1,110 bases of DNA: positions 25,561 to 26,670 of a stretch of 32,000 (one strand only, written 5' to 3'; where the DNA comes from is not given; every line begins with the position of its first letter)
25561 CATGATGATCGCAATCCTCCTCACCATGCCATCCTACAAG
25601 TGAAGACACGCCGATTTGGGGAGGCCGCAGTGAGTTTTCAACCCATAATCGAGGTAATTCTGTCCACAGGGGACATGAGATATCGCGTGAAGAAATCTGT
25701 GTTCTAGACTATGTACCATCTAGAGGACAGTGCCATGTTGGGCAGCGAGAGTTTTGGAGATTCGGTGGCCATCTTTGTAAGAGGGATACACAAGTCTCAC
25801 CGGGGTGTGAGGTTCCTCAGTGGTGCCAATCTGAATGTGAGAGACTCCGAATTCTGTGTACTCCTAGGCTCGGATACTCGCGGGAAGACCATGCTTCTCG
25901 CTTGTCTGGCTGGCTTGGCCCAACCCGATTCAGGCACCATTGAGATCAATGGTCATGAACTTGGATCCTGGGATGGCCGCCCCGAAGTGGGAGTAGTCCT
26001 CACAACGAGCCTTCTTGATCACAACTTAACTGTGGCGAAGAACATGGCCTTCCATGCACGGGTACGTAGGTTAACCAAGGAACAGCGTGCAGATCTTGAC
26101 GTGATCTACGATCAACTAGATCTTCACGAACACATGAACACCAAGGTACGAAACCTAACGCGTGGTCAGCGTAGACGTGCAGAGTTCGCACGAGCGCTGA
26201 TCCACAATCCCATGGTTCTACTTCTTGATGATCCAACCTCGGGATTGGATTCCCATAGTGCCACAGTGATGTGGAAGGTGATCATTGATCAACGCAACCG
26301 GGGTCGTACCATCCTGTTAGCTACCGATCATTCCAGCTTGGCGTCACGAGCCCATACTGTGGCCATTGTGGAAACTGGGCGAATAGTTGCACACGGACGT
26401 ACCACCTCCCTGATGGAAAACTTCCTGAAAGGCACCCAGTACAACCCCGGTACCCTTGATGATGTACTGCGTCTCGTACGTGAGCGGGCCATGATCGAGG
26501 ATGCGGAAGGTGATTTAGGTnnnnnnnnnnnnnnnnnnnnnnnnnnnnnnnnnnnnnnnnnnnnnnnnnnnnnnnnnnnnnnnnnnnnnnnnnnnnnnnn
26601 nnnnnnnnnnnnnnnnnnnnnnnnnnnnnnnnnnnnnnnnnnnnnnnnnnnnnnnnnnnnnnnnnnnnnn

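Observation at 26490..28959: An ~800-aa acidic/proline-rich disordered tail is fused to the ABC ATPase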

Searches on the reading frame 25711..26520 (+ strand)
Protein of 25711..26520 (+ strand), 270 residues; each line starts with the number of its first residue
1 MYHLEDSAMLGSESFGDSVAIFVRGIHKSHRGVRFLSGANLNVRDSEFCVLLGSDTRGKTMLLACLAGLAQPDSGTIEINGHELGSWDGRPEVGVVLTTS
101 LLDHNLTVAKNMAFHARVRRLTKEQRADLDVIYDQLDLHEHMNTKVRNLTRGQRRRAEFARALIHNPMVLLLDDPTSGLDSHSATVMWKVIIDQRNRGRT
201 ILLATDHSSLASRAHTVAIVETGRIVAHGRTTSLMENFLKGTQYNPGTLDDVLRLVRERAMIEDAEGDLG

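Call 8: find_homologous_proteins(query=window:25735-26496:+, max_evalue=1e-10)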
Query window:25735-26496:+ (254 aa): 495 proteins with E <= 1e-10 among 2401 candidates; the best 120 are listed.
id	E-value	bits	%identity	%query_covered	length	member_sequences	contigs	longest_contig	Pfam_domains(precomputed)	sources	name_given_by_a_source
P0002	6.0e-72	260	50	98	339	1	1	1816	PF00005.34,PF13304.13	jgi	jgi:multidrug/hemolysin transport system ATP-binding protein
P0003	1.8e-27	114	37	81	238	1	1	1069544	PF00005.34,PF13555.13,PF13304.13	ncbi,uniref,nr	ncbi:ABC transporter ATP-binding protein [Pacificoceanicola onchidii]|uniref:ABC transporter ATP-bin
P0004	3.8e-26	110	36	81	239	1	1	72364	PF00005.34,PF13304.13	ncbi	ncbi:MAG: ABC transporter ATP-binding protein [Aliishimia sp.]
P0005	7.7e-25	106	34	93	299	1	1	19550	PF13514.13,PF00005.34,PF13476.13,PF02463.26,PF13304.13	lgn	-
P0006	6.1e-22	96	31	87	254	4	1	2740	PF00005.34,PF02463.26,PF13304.13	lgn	-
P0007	7.8e-22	96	36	85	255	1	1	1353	PF00005.34,PF13304.13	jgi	-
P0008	1.4e-21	95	34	78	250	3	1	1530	PF00005.34,PF13304.13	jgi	-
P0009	1.5e-21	95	33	90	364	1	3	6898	PF08402.17,PF00005.34,PF13304.13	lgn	-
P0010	3.7e-21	94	35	82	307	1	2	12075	PF13732.13,PF00005.34,PF13304.13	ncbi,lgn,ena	-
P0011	3.9e-21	94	35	87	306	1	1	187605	PF13732.13,PF00005.34,PF13304.13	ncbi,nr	ncbi:MAG TPA: ABC transporter ATP-binding protein [Gemmatimonadota bacterium]|nr:ABC transporter ATP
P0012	6.4e-21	93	36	72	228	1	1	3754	PF00005.34,PF02463.26,PF13304.13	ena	-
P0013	8.0e-21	93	33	81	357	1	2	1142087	PF08402.17,PF00005.34,PF13304.13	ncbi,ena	-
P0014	8.7e-21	93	36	72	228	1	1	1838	PF00005.34,PF02463.26,PF13304.13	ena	-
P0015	8.9e-21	93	33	81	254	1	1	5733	PF00005.34,PF13304.13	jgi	-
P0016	9.4e-21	92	34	80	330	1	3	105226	PF13732.13,PF00005.34,PF13304.13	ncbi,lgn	ncbi:MAG: ATP-binding cassette domain-containing protein [Candidatus Thorarchaeota archaeon]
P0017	1.2e-20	92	30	93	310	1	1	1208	PF13732.13,PF00005.34,PF13304.13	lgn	-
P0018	3.4e-20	91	29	65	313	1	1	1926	PF00005.34,PF13304.13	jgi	jgi:ABC-2 type transport system ATP-binding protein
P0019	4.1e-20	90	31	88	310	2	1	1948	PF13732.13,PF00005.34,PF13304.13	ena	-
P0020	4.8e-20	90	32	85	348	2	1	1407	PF00005.34,PF13304.13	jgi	-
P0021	5.3e-20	90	32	86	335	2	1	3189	PF08402.17,PF00005.34,PF13304.13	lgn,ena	-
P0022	5.5e-20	90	33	81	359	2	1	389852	PF08402.17,PF00005.34,PF13304.13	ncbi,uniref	ncbi:ABC transporter ATP-binding protein [Oryzobacter sp. R7]|uniref:ABC transporter ATP-binding pro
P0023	6.0e-20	90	31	84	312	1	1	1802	PF00005.34,PF13304.13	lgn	-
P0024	7.6e-20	89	32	81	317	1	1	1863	PF00005.34,PF13304.13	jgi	jgi:ABC-2 type transport system ATP-binding protein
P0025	7.6e-20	89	37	75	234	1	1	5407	PF00005.34,PF13304.13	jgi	jgi:ABC-2 type transport system ATP-binding protein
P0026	7.8e-20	89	35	85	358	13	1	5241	PF00005.34,PF13304.13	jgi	-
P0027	9.5e-20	89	33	83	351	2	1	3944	PF00005.34,PF13304.13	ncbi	-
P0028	1.2e-19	89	33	86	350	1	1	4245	PF08402.17,PF00005.34,PF13304.13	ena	-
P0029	1.2e-19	89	29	70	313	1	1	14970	PF13732.13,PF00005.34,PF00448.29,PF13304.13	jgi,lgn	jgi:ABC-2 type transport system ATP-binding protein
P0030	1.5e-19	88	31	85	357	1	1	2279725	PF08402.17,PF00005.34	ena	-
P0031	1.9e-19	88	31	85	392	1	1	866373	PF08402.17,PF00005.34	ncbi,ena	-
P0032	2.2e-19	88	31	85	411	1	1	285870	PF08402.17,PF00005.34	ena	-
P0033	2.4e-19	88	32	81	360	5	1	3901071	PF08402.17,PF00005.34,PF13304.13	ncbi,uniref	ncbi:ABC transporter ATP-binding protein [Oryzobacter terrae]|uniref:ABC transporter ATP-binding pro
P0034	2.5e-19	88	31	80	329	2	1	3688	PF13732.13,PF00005.34,PF13304.13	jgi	jgi:ABC-2 type transport system ATP-binding protein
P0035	2.7e-19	88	31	85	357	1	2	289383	PF08402.17,PF00005.34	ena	-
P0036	2.7e-19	88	31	85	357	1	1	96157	PF08402.17,PF00005.34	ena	-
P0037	2.7e-19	88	31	85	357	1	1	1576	PF08402.17,PF00005.34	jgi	jgi:putative spermidine/putrescine transport system ATP-binding protein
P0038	2.8e-19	88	31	85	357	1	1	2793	PF08402.17,PF00005.34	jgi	jgi:putative spermidine/putrescine transport system ATP-binding protein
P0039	2.8e-19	88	33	72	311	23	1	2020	PF13732.13,PF00005.34,PF13304.13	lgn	-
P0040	2.8e-19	88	31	76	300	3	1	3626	PF13732.13,PF00005.34,PF13304.13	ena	-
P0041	3.0e-19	87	32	81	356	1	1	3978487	PF08402.17,PF00005.34,PF13304.13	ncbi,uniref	ncbi:ABC transporter ATP-binding protein [Oryzobacter telluris]|uniref:ABC transporter ATP-binding p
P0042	3.4e-19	87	31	85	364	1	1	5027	PF08402.17,PF00005.34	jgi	jgi:putative spermidine/putrescine transport system ATP-binding protein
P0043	3.4e-19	87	31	85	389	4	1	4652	PF08402.17,PF00005.34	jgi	jgi:putative spermidine/putrescine transport system ATP-binding protein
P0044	3.7e-19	87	31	85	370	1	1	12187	PF08402.17,PF00005.34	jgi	jgi:ABC-type Fe3+/spermidine/putrescine transport system ATPase subunit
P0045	3.8e-19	87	31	85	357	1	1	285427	PF08402.17,PF00005.34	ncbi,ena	-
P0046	3.8e-19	87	33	79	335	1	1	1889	PF08402.17,PF00005.34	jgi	jgi:putative spermidine/putrescine transport system ATP-binding protein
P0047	3.9e-19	87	30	85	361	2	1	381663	PF08402.17,PF00005.34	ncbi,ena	-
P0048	3.9e-19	87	33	81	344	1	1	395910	PF08402.17,PF00005.34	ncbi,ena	-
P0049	4.5e-19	87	33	79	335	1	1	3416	PF08402.17,PF00005.34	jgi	jgi:putative spermidine/putrescine transport system ATP-binding protein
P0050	4.5e-19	87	33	87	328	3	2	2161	PF13732.13,PF00005.34,PF13304.13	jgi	-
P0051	4.6e-19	87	32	85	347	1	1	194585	PF08402.17,PF00005.34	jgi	jgi:putative spermidine/putrescine transport system ATP-binding protein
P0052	5.0e-19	87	30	86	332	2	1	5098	PF00005.34,PF13304.13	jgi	jgi:ABC-2 type transport system ATP-binding protein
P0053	5.6e-19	87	31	81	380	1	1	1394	PF08402.17,PF00005.34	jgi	jgi:putative spermidine/putrescine transport system ATP-binding protein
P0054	6.2e-19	86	32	89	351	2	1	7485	PF08402.17,PF00005.34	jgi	jgi:putative spermidine/putrescine transport system ATP-binding protein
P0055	6.3e-19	86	34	81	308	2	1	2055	PF13732.13,PF00005.34,PF13304.13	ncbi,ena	-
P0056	6.5e-19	86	32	88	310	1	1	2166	PF13732.13,PF00005.34,PF13304.13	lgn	-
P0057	1.0e-18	86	35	65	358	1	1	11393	PF08402.17,PF00005.34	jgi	jgi:putative spermidine/putrescine transport system ATP-binding protein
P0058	2.1e-18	85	32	84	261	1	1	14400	PF00005.34,PF13304.13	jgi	jgi:ABC-2 type transport system ATP-binding protein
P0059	2.1e-18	85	32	80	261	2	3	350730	PF00005.34,PF13304.13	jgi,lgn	jgi:ABC-2 type transport system ATP-binding protein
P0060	2.1e-18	85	32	83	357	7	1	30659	PF08402.17,PF00005.34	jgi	jgi:putative spermidine/putrescine transport system ATP-binding protein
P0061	3.1e-18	84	33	82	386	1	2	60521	PF00005.34,PF02463.26,PF13304.13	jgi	jgi:sulfate/thiosulfate transport system ATP-binding protein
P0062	3.1e-18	84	32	85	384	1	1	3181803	PF08402.17,PF00005.34,PF13304.13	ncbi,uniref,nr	ncbi:putative spermidine/putrescine transport system ATP-binding protein [Leucobacter exalbidus]|uni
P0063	3.6e-18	84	32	68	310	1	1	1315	PF00005.34,PF13304.13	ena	-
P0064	3.8e-18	84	29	95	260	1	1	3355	PF09818.16,PF00005.34,PF13304.13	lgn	-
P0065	3.8e-18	84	34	95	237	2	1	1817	PF00005.34,PF13304.13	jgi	jgi:ABC-2 type transport system ATP-binding protein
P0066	4.6e-18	84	32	83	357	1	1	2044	PF08402.17,PF00005.34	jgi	jgi:putative spermidine/putrescine transport system ATP-binding protein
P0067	5.0e-18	84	28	90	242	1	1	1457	PF00005.34,PF13304.13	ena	-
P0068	5.5e-18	83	33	78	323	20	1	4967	PF00005.34,PF13304.13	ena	-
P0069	5.5e-18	83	31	85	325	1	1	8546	PF00005.34,PF02463.26,PF13304.13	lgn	-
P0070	6.2e-18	83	30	93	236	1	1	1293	PF00005.34,PF13304.13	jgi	-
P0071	6.9e-18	83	30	78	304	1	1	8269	PF00005.34,PF13304.13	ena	-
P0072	7.5e-18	83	32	80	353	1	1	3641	PF08402.17,PF00005.34,PF13304.13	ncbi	-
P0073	9.0e-18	83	32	80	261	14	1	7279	PF00005.34,PF13304.13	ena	-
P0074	1.1e-17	82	30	87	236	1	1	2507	PF00005.34,PF13304.13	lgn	-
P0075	1.1e-17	82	32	88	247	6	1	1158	PF00005.34,PF13304.13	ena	-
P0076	1.1e-17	82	32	88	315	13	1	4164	PF13732.13,PF00005.34,PF13304.13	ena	-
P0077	1.1e-17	82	31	83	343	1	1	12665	PF08402.17,PF00005.34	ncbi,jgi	ncbi:MAG TPA: ABC transporter ATP-binding protein [Solirubrobacterales bacterium]|jgi:putative sperm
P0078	1.1e-17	82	33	85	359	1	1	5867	PF08402.17,PF00005.34,PF13304.13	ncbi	-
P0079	1.1e-17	82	33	63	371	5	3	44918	PF08402.17,PF00005.34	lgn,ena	-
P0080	1.2e-17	82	32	82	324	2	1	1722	PF00005.34,PF13555.13,PF13304.13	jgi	jgi:ABC-2 type transport system ATP-binding protein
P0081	1.2e-17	82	28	85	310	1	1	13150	PF00005.34,PF13304.13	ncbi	ncbi:MAG: ABC transporter ATP-binding protein [Chloroflexota bacterium]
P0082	1.2e-17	82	32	77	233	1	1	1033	PF00005.34,PF13304.13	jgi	jgi:heme exporter protein A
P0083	1.3e-17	82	32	88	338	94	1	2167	PF08402.17,PF00005.34,PF13304.13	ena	-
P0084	1.5e-17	82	29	93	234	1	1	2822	PF00005.34,PF13304.13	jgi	jgi:ABC-type multidrug transport system ATPase subunit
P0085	1.5e-17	82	33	78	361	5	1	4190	PF00005.34,PF13304.13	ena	-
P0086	1.5e-17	82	28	99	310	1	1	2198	PF00005.34,PF13304.13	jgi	jgi:ABC-2 type transport system ATP-binding protein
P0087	1.6e-17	82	32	77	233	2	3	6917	PF00005.34,PF13304.13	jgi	jgi:heme exporter protein A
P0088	1.6e-17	82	33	75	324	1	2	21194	PF08402.17,PF00005.34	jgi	jgi:putative spermidine/putrescine transport system ATP-binding protein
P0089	1.7e-17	82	28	79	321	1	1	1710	PF00005.34,PF13304.13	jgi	-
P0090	1.8e-17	82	35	61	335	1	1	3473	PF08402.17,PF00005.34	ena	-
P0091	1.8e-17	82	33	81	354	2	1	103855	PF08402.17,PF00005.34,PF13304.13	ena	-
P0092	1.9e-17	82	31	85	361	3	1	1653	PF08402.17,PF00005.34,PF13304.13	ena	-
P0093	1.9e-17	82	31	82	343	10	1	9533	PF08402.17,PF00005.34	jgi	jgi:putative spermidine/putrescine transport system ATP-binding protein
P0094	1.9e-17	82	29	93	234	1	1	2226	PF00005.34,PF13304.13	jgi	jgi:ABC-2 type transport system ATP-binding protein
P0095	2.0e-17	82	34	76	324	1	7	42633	PF08402.17,PF00005.34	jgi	jgi:putative spermidine/putrescine transport system ATP-binding protein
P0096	2.3e-17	81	33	79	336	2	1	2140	PF08402.17,PF00005.34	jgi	jgi:putative spermidine/putrescine transport system ATP-binding protein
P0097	2.3e-17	81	29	88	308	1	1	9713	PF13732.13,PF00005.34,PF13304.13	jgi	jgi:ABC-2 type transport system ATP-binding protein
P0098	2.8e-17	81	32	69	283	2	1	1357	PF00005.34,PF13304.13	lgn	-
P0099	2.9e-17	81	30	85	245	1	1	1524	PF00005.34,PF13304.13,PF13191.13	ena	-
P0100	3.0e-17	81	30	81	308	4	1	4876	PF00005.34,PF13304.13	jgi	jgi:ABC-2 type transport system ATP-binding protein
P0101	3.1e-17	81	31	77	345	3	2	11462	PF00005.34,PF13304.13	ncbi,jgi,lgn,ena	-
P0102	3.7e-17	81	32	79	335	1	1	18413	PF00005.34,PF13304.13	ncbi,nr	ncbi:MAG TPA: ABC transporter ATP-binding protein [Polyangia bacterium]|nr:ABC transporter ATP-bindi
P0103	3.8e-17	81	31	91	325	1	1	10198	PF13732.13,PF00005.34,PF13304.13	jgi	jgi:ABC-2 type transport system ATP-binding protein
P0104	3.8e-17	81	33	83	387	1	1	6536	PF00005.34,PF02463.26,PF13304.13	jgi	jgi:sulfate/thiosulfate transport system ATP-binding protein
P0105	3.9e-17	81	31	85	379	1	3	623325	PF08402.17,PF00005.34,PF13304.13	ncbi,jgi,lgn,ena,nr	ncbi:MAG: polyamine ABC transporter ATP-binding protein [Rhizobiaceae bacterium]|nr:polyamine ABC tr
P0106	3.9e-17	81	31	76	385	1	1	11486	PF00005.34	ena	-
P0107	4.1e-17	81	31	93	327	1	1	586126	PF12857.14,PF00005.34,PF13304.13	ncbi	ncbi:MAG: sulfate ABC transporter ATP-binding protein [Acidimicrobiales bacterium]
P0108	4.2e-17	80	31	85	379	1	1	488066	PF08402.17,PF00005.34,PF13304.13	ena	-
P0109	4.6e-17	80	29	85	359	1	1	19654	PF08402.17,PF00005.34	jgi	jgi:putative spermidine/putrescine transport system ATP-binding protein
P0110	4.7e-17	80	31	83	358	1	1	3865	PF08402.17,PF00005.34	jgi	jgi:putative spermidine/putrescine transport system ATP-binding protein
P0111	4.8e-17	80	32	79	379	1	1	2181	PF08402.17,PF00005.34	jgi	jgi:putative spermidine/putrescine transport system ATP-binding protein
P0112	4.8e-17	80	31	83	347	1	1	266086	PF08402.17,PF00005.34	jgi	jgi:putative spermidine/putrescine transport system ATP-binding protein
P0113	5.0e-17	80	30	86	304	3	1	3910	PF00005.34,PF13304.13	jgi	jgi:ABC-2 type transport system ATP-binding protein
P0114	5.9e-17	80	28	88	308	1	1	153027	PF13732.13,PF00005.34,PF13304.13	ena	-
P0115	6.4e-17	80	35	61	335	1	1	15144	PF08402.17,PF00005.34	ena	-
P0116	6.5e-17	80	33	77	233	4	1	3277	PF00005.34,PF13304.13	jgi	-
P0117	7.1e-17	80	29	86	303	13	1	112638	PF00005.34,PF13304.13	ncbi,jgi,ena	jgi:ABC-2 type transport system ATP-binding protein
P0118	7.3e-17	80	32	68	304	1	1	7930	PF00005.34,PF13304.13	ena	-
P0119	7.3e-17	80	33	75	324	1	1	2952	PF08402.17,PF00005.34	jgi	jgi:putative spermidine/putrescine transport system ATP-binding protein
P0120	7.7e-17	80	29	83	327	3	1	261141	PF00005.34,PF13304.13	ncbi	-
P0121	8.0e-17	80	35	61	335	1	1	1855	PF08402.17,PF00005.34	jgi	jgi:putative spermidine/putrescine transport system ATP-binding protein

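Call 10: find_encoding_contigs(protein=P0002, flank=10000)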
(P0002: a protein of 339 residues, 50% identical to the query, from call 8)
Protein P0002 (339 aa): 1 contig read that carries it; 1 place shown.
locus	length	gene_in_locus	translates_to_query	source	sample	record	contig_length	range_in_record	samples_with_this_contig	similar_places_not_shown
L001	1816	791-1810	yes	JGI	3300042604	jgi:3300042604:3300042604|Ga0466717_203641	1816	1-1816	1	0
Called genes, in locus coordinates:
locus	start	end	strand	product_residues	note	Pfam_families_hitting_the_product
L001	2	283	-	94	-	?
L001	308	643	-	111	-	PF03551:PadR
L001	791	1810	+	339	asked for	PF00005:ABC_tran, PF13304:AAA_21 (weak)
